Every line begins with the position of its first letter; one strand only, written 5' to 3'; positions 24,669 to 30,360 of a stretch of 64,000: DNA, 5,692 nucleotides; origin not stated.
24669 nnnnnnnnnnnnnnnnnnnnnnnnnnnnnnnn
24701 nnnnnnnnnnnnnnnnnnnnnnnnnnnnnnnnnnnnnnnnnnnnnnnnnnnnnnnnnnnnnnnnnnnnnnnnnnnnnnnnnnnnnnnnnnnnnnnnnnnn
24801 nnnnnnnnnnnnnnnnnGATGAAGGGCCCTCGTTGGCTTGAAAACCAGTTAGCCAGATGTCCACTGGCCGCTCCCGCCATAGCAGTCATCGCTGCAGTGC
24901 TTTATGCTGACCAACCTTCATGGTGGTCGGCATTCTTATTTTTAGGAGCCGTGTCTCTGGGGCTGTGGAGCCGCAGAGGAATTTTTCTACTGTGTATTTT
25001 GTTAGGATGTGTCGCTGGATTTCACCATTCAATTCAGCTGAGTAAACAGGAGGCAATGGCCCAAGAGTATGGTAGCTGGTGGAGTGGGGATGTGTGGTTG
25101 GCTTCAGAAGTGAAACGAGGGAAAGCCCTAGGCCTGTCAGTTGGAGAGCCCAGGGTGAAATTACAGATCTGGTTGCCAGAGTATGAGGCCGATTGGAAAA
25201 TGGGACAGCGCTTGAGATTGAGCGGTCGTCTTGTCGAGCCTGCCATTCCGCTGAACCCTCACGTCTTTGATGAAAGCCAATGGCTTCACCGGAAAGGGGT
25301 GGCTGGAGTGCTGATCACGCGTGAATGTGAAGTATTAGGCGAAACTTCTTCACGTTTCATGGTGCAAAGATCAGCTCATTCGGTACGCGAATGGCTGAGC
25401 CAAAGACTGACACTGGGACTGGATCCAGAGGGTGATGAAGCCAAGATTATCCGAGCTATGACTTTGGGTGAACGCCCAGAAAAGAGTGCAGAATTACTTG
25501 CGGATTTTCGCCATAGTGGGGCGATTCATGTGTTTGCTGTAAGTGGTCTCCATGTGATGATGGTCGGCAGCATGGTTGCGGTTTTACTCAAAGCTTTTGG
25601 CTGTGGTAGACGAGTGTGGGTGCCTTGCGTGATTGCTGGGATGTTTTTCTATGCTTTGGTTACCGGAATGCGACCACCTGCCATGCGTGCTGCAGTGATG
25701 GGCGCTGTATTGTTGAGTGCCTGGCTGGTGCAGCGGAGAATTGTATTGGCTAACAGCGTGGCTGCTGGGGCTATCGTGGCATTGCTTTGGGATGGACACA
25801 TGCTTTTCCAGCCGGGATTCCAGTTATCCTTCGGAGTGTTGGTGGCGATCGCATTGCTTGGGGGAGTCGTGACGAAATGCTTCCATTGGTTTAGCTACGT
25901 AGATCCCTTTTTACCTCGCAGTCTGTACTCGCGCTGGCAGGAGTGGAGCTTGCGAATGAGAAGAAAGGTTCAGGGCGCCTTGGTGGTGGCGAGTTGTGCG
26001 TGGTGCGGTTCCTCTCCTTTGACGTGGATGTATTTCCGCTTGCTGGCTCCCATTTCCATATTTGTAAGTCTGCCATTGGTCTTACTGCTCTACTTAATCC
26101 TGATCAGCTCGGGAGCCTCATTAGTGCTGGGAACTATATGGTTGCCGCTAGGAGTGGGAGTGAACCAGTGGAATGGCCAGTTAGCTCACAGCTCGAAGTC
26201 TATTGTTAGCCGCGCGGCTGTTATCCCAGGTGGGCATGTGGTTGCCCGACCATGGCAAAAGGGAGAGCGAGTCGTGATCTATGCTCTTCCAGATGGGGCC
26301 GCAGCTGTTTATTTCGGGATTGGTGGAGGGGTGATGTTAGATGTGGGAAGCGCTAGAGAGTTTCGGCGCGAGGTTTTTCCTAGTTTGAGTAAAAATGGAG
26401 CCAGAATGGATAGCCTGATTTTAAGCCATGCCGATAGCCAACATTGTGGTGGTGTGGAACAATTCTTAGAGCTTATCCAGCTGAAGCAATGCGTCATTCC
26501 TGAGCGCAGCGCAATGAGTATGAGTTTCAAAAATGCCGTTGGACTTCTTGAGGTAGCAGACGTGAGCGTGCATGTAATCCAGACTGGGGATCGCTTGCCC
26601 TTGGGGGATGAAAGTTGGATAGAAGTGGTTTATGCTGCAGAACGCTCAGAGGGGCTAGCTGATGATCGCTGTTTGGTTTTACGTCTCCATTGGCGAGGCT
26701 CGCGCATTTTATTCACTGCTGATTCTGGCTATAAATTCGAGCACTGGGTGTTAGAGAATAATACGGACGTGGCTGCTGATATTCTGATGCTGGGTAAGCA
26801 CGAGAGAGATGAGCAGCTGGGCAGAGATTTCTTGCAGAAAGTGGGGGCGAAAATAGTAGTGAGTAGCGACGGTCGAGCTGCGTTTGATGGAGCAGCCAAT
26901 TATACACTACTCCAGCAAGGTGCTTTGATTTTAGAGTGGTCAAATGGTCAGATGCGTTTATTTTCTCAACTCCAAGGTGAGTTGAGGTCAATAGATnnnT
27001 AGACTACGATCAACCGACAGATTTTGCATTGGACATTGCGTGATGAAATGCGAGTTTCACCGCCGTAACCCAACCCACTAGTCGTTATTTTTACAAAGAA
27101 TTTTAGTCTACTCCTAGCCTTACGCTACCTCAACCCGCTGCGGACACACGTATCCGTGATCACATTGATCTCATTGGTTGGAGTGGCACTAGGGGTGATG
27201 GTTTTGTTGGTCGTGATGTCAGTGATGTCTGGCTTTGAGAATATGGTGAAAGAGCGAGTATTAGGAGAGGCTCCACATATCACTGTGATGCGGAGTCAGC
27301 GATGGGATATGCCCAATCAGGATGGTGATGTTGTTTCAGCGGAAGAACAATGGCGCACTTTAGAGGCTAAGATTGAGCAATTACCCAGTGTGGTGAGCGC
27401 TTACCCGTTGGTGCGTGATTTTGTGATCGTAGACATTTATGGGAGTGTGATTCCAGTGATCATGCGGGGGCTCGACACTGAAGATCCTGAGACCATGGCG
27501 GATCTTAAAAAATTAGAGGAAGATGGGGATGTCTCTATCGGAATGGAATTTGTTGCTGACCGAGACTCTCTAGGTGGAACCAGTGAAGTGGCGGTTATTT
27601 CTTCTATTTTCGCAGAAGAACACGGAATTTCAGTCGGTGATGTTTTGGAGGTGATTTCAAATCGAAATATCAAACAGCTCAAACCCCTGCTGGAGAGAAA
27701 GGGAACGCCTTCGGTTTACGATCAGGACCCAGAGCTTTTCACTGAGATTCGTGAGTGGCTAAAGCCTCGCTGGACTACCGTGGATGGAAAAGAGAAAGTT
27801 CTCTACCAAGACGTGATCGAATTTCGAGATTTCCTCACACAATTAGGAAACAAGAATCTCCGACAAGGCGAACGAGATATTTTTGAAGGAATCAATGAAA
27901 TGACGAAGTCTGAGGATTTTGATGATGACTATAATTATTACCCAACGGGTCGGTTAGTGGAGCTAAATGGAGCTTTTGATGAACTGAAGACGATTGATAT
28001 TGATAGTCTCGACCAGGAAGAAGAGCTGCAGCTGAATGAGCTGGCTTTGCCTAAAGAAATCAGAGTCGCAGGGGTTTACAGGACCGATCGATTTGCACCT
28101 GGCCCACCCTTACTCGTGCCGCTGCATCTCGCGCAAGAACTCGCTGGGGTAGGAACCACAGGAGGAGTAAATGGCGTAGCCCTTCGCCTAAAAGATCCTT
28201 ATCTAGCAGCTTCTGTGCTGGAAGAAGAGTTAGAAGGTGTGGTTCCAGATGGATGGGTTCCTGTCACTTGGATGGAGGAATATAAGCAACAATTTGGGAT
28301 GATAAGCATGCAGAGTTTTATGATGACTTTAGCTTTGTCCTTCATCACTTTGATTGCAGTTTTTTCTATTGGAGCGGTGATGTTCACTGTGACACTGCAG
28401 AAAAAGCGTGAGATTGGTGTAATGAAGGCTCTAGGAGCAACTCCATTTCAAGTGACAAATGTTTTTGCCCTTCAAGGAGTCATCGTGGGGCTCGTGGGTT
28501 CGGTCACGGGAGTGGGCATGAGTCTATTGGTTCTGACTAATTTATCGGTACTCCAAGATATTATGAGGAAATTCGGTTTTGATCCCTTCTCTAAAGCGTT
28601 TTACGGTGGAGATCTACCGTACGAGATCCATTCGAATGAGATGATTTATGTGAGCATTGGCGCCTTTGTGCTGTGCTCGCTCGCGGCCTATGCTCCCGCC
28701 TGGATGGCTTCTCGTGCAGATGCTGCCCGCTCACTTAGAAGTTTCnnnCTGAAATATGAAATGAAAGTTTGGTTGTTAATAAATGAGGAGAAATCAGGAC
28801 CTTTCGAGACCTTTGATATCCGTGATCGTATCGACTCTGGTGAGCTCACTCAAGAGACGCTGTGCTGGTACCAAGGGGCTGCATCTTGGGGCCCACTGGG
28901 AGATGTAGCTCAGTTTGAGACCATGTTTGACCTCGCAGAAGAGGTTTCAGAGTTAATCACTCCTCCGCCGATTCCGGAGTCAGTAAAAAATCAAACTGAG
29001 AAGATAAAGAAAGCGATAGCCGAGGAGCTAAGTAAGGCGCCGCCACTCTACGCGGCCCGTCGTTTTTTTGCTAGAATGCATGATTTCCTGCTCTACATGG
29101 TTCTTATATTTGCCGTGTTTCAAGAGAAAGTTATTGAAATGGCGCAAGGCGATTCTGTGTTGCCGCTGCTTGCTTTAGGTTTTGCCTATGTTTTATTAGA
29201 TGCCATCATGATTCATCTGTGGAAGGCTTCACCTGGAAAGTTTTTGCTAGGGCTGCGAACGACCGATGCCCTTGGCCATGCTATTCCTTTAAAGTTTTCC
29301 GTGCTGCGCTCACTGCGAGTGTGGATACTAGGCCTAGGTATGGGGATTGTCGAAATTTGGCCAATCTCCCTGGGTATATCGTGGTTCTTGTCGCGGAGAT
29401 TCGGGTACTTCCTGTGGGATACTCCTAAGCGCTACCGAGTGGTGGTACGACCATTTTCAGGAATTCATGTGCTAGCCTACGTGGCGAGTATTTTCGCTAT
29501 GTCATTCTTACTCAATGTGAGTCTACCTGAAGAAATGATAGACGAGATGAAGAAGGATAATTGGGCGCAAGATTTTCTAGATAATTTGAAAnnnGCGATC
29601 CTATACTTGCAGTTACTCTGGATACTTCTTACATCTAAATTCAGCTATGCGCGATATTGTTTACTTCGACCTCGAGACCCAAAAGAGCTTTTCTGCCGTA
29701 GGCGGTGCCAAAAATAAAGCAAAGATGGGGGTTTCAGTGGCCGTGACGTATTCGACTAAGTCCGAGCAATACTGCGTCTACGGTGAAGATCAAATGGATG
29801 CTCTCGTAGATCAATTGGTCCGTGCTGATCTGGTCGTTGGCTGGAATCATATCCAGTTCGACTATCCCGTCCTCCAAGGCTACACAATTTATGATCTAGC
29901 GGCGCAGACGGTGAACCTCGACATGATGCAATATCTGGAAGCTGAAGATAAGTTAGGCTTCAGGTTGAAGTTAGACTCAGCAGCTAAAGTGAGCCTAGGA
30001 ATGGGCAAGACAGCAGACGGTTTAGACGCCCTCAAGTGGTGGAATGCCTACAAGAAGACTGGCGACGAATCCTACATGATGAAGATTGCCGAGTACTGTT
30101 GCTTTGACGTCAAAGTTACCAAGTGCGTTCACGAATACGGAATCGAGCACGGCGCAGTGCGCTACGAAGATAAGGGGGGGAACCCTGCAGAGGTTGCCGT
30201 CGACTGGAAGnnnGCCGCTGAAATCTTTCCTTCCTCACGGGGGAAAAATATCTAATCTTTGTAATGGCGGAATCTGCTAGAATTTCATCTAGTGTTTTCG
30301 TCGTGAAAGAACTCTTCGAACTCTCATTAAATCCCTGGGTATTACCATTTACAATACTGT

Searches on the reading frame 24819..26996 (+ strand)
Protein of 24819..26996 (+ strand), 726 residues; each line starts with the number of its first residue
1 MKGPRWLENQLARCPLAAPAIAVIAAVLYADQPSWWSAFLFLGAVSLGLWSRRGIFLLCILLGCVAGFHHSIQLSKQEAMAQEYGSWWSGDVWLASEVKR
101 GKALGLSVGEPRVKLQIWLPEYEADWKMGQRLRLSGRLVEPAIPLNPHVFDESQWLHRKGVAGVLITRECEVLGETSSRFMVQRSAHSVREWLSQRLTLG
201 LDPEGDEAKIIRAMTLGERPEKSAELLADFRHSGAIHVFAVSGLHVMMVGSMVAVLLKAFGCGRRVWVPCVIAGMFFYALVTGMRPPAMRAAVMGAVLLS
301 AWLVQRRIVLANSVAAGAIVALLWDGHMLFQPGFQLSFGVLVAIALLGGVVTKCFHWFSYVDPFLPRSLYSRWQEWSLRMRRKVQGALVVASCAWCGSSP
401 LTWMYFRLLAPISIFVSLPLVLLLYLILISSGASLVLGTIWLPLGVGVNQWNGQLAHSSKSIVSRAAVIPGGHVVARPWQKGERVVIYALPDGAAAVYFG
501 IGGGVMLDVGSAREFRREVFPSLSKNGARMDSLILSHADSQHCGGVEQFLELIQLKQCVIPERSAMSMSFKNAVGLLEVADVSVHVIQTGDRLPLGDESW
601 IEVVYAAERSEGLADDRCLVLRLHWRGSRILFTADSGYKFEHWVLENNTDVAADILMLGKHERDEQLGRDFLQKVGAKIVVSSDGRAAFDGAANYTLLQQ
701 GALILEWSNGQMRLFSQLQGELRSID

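Call 5: search_protein_families(library=padloc, proteins=[window:24819-26996:+], max_evalue=0.01)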
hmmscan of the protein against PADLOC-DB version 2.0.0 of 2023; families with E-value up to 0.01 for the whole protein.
window:24819-26996:+ (726 aa): 4 families
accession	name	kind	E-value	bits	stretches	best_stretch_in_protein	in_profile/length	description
PDLC03854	LmuA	-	0.00016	19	1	505-552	29-79/345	-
PDLC03805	RTasMBL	-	0.00017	18.9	1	505-560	23-78/322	DRT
PDLC02158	Avs1a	-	0.00099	16.4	1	492-552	10-73/392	-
PDLC04675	PDC-M48B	-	0.0056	13.9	0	652-711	197-257/291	-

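Call 6: search_protein_families(library=pfam, proteins=[window:24819-26996:+], max_evalue=0.01)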
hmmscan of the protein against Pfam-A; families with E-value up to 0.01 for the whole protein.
window:24819-26996:+ (726 aa): 4 families
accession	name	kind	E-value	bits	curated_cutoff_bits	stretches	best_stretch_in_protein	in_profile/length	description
PF03772.21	Competence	-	5.4e-41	141.2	23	1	214-478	1-247/270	Competence protein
PF13567.11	DUF4131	-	1.1e-09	38.6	31.6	1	33-168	4-160/165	Domain of unknown function (DUF4131)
PF00753.33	Lactamase_B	-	7.4e-06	26.5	22.7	1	502-581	15-95/196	Metallo-beta-lactamase superfamily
PF12706.13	Lactamase_B_2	-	0.003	17.6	27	1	520-642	20-149/200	Beta-lactamase superfamily domain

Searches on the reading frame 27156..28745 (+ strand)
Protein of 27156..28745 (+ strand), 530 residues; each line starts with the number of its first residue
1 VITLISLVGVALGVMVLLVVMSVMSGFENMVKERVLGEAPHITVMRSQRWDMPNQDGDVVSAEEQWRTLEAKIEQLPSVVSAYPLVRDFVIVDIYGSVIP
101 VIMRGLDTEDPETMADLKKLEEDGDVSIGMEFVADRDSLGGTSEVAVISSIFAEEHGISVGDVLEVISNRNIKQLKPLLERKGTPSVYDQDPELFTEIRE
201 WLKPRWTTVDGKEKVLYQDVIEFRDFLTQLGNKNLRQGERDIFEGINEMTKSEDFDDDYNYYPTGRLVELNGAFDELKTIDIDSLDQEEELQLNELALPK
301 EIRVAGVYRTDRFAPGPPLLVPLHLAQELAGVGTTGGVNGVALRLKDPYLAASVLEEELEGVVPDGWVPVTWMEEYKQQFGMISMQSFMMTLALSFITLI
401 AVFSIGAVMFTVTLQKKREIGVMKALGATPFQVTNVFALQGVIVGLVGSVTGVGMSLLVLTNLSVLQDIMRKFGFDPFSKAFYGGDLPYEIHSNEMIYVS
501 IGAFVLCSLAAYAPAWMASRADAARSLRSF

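Call 5: search_protein_families(library=padloc, proteins=[window:27156-28745:+], max_evalue=0.01)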
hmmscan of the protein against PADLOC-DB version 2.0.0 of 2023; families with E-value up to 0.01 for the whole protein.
window:27156-28745:+ (530 aa): 1 family
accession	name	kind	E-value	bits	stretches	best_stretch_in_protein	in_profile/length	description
PDLC01991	CARF_m8--CARF_LolE_TM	-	1.9e-05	21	1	396-460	442-506/810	-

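Call 6: search_protein_families(library=pfam, proteins=[window:27156-28745:+], max_evalue=0.01)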
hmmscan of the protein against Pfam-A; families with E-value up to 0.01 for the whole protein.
window:27156-28745:+ (530 aa): 2 families
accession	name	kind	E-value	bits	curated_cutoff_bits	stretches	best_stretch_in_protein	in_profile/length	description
PF02687.27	FtsX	-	4.8e-15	56.1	25.5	1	393-521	3-118/120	FtsX-like permease C-terminal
PF12704.14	MacB_PCD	-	6.9e-10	40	27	1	3-166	1-143/207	MacB-like periplasmic core domain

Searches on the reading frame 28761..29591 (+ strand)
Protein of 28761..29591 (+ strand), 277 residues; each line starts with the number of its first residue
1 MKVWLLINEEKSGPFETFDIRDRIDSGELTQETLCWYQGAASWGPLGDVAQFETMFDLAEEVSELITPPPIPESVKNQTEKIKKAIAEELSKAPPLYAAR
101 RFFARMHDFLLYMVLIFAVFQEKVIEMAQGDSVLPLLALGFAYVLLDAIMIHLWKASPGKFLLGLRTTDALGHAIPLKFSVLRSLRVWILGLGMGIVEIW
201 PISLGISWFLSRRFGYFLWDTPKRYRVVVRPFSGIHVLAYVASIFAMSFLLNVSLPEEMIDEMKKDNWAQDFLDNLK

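Call 5: search_protein_families(library=padloc, proteins=[window:28761-29591:+], max_evalue=0.01)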
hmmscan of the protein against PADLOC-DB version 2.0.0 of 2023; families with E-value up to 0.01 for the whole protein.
window:28761-29591:+ (277 aa): 0 families

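Call 6: search_protein_families(library=pfam, proteins=[window:28761-29591:+], max_evalue=0.01)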
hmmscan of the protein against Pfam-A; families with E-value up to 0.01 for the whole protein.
window:28761-29591:+ (277 aa): 2 families
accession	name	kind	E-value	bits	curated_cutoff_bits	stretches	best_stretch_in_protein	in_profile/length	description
PF14237.11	GYF_2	-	2.1e-11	43.9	25.8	1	6-52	4-50/50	GYF domain 2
PF06271.18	RDD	-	2.8e-06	28.1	24.1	1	99-207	5-120/137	RDD family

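Call 9: search_protein_families(library=ncbifam, proteins=[window:28761-29591:+], max_evalue=0.1)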
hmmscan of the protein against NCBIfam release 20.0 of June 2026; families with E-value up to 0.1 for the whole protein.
window:28761-29591:+ (277 aa): 1 family
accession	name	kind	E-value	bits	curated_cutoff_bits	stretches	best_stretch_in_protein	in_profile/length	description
NF033761.1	gliding_GltJ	equivalog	1.6e-06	27.5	450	1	5-52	152-199/671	adventurous gliding motility protein GltJ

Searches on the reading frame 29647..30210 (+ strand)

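Call 5: search_protein_families(library=padloc, proteins=[window:29647-30210:+], max_evalue=0.01)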
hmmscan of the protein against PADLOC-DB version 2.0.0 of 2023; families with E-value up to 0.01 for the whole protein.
window:29647-30210:+ (188 aa): 0 families

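Call 6: search_protein_families(library=pfam, proteins=[window:29647-30210:+], max_evalue=0.01)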
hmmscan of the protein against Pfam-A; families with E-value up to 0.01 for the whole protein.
window:29647-30210:+ (188 aa): 2 families
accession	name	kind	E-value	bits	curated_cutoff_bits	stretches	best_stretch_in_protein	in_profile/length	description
PF13482.12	RNase_H_2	-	2.9e-13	50.5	22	1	5-161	1-160/165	RNase_H superfamily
PF10108.15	DNA_pol_B_exo2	-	0.0037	17.4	24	0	89-159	104-167/213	Predicted 3'-5' exonuclease related to the exonuclease domain of PolB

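Call 9: search_protein_families(library=ncbifam, proteins=[window:29647-30210:+], max_evalue=0.1)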
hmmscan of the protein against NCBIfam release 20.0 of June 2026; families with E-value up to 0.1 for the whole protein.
window:29647-30210:+ (188 aa): 2 families
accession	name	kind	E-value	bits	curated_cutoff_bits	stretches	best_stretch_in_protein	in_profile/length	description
TIGR03491.1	TIGR03491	subfamily_domain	7.7e-05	21.8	97.45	1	121-164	418-461/462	TM0106 family RecB-like putative nuclease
NF007233.1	PRK09653.1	subfamily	0.093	12.2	310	0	14-60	199-246/319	phosphotransacetylase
